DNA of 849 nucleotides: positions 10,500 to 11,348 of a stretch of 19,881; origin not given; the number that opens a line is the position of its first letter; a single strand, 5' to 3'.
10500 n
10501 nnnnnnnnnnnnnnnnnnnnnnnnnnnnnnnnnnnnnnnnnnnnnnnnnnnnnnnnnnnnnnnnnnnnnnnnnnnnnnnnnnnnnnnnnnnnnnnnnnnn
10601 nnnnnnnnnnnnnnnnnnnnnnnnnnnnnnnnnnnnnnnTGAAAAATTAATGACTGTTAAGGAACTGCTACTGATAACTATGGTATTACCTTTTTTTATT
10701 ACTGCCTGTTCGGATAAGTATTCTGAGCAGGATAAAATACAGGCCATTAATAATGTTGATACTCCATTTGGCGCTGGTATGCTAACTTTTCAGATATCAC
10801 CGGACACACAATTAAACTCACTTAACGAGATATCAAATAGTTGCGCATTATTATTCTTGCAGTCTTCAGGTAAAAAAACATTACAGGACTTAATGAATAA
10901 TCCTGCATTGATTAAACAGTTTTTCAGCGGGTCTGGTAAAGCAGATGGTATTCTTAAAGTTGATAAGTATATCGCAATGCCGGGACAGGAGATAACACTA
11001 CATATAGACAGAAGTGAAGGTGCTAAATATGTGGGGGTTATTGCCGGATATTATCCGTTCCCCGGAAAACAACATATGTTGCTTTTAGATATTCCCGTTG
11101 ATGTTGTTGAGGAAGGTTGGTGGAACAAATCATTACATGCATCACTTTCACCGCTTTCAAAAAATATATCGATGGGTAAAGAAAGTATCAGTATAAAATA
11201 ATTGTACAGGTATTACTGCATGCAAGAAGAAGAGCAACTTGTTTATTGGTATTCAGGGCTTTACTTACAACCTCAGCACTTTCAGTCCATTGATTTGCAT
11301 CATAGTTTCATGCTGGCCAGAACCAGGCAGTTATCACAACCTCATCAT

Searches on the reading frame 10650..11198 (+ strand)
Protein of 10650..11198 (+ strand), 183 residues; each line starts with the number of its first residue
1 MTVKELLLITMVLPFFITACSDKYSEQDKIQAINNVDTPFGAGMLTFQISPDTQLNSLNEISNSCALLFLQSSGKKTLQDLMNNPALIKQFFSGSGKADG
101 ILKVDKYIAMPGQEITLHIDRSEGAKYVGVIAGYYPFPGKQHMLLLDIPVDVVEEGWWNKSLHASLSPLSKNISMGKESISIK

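Call 5: search_protein_families(proteins=[window:10650-11198:+], library=ncbifam)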
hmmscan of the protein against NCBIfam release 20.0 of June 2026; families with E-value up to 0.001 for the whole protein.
window:10650-11198:+ (183 aa): 0 families

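Call 42: search_protein_families(proteins=[window:10650-11198:+], library=ncbifam, max_evalue=1)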
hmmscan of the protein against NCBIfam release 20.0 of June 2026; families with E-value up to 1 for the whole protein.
window:10650-11198:+ (183 aa): 1 family
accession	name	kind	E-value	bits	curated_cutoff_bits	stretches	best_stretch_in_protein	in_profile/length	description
TIGR03352.1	VI_chp_3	equivalog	0.001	18.8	31.6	1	101-135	83-117/147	type VI secretion system lipoprotein TssJ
